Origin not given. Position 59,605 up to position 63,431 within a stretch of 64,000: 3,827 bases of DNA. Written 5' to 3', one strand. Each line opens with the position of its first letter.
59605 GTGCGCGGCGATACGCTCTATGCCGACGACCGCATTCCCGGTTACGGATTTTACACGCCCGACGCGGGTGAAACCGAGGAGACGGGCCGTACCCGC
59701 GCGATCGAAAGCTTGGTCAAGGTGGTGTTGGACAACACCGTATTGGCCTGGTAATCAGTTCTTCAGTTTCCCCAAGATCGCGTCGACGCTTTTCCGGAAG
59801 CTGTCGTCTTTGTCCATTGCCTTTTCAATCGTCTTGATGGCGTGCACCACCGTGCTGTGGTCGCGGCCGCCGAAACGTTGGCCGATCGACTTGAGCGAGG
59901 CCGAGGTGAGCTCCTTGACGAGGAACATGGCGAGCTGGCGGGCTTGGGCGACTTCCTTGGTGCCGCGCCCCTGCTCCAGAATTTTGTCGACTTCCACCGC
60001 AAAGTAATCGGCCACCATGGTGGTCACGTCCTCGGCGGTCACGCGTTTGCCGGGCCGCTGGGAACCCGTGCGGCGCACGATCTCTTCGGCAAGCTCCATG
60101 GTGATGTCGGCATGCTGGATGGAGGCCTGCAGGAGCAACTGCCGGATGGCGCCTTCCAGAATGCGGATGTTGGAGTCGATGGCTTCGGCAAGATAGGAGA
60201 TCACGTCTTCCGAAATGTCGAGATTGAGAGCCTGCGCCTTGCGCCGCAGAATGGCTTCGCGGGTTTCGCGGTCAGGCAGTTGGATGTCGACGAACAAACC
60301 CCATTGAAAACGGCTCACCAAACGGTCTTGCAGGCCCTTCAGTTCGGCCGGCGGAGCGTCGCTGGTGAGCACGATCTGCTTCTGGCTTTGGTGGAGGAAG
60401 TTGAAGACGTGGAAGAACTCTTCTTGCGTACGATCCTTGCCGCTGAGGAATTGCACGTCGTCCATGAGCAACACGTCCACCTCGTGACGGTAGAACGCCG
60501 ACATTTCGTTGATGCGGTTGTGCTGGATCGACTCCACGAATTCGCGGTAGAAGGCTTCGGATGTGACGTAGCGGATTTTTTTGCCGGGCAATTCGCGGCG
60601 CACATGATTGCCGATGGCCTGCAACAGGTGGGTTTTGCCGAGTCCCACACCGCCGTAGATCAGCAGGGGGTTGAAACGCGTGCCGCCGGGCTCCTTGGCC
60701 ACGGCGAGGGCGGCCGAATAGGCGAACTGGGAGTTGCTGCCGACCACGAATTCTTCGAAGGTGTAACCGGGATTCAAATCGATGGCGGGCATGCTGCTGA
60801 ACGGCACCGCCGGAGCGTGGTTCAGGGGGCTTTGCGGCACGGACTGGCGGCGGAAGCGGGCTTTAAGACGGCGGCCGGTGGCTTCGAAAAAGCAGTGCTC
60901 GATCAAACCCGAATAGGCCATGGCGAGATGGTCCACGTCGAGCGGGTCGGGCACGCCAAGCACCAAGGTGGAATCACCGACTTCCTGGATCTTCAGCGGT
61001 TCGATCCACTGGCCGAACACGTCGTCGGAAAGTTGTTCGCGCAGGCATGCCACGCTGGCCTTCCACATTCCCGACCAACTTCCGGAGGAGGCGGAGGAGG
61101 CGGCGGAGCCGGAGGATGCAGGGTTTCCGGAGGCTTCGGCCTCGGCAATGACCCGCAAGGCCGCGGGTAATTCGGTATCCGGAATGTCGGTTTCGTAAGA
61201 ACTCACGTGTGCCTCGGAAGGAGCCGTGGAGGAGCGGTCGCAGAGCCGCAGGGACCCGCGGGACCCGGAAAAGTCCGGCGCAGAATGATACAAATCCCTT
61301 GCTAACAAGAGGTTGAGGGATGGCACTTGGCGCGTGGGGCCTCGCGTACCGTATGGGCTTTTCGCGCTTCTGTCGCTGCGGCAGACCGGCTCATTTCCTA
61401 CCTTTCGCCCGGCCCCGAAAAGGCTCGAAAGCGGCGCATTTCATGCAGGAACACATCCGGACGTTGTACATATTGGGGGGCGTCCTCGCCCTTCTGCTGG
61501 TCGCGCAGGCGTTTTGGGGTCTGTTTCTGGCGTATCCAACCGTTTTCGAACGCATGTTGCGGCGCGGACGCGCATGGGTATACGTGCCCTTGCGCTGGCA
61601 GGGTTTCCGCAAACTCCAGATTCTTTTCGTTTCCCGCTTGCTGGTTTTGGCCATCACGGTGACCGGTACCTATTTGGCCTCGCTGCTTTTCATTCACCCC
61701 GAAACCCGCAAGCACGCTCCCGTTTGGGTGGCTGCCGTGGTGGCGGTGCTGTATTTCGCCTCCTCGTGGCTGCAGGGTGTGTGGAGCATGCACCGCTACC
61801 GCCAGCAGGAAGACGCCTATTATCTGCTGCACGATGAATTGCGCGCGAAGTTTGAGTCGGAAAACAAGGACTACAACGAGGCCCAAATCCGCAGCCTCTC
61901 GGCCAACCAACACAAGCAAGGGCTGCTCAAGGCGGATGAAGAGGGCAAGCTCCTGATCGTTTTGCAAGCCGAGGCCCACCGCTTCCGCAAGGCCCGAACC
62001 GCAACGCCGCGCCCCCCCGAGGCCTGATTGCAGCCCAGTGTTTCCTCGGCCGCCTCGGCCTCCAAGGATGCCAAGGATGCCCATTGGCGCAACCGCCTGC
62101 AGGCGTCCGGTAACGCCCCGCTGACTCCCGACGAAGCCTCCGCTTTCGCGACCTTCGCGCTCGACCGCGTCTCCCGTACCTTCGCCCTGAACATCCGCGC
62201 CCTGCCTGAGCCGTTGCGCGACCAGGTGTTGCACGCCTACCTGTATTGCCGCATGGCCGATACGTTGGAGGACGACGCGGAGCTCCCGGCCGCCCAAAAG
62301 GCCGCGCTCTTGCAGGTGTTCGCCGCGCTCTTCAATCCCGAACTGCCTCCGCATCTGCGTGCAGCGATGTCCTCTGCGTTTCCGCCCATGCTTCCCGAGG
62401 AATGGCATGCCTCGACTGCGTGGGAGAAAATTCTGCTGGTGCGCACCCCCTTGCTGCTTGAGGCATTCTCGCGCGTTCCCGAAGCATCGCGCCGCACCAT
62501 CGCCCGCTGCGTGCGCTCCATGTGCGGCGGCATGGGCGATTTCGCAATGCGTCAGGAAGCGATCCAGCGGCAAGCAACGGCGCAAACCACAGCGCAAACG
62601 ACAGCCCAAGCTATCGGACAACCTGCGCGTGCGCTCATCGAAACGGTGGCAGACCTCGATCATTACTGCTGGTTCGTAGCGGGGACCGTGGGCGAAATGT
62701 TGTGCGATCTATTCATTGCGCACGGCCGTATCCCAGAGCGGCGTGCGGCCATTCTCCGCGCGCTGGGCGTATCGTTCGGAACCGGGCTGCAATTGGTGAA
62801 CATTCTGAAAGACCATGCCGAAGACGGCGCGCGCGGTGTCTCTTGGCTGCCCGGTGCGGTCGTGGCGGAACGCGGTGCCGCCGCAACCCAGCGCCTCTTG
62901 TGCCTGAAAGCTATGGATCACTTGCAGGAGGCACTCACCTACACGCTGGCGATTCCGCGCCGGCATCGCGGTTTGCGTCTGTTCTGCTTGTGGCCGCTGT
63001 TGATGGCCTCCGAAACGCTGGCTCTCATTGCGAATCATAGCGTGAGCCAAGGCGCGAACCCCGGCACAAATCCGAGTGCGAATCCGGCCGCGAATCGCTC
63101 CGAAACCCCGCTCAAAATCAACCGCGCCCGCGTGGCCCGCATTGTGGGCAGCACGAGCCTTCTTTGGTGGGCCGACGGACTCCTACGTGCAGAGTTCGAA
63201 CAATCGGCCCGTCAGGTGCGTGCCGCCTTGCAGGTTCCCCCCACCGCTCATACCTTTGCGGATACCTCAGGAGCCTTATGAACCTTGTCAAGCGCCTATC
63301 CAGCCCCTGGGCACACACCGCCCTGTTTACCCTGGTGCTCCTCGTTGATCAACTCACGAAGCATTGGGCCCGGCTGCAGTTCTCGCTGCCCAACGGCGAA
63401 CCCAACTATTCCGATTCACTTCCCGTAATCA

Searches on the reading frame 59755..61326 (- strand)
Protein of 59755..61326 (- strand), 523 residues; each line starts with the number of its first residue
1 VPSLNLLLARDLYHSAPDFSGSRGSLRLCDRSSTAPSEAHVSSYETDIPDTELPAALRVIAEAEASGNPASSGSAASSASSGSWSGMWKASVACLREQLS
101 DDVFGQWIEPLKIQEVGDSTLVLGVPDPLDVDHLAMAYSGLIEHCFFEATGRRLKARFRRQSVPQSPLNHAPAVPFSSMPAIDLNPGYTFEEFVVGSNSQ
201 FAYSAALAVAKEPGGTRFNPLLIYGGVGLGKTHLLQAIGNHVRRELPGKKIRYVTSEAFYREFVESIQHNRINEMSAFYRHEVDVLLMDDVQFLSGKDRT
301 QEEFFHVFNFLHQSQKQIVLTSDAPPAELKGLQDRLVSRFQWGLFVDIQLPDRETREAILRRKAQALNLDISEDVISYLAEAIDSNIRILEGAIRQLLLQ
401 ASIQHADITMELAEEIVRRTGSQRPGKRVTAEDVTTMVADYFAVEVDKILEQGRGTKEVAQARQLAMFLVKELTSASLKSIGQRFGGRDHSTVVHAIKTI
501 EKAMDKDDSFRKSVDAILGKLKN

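Call 81: search_protein_families(library=pfam, proteins=[window:59755-61326:-], max_evalue=0.00001)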
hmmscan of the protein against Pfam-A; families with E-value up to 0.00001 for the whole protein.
window:59755-61326:- (523 aa): 3 families
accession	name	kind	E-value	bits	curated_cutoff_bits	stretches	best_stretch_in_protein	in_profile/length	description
PF00308.24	Bac_DnaA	-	1.5e-65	220.7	23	1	184-347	1-162/162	Bacterial DnaA ATPAse domain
PF08299.17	Bac_DnaA_C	-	6.5e-24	84.2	31.5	1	432-500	2-69/69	Bacterial dnaA protein helix-turn-helix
PF01695.23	IstB_IS21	-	2.7e-08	34.1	24.1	1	221-328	95-198/238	IstB-like ATP binding protein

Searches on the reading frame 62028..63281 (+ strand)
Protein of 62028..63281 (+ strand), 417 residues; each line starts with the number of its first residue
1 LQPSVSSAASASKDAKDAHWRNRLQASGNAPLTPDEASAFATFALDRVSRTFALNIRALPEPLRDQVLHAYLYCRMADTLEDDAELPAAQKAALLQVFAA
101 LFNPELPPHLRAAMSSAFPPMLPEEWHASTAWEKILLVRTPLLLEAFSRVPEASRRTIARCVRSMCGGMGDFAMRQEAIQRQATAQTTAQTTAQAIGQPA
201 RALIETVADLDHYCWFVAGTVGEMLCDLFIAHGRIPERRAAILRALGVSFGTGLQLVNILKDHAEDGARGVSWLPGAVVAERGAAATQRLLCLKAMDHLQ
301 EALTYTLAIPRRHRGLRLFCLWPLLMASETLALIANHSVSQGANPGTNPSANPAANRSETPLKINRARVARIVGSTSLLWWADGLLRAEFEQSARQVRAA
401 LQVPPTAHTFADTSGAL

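Call 81: search_protein_families(library=pfam, proteins=[window:62028-63281:+], max_evalue=0.00001)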
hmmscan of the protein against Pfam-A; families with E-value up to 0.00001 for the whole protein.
window:62028-63281:+ (417 aa): 1 family
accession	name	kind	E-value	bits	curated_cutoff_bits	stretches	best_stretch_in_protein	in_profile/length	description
PF00494.24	SQS_PSY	-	2.6e-37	129.4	26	1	46-337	2-248/263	Squalene/phytoene synthase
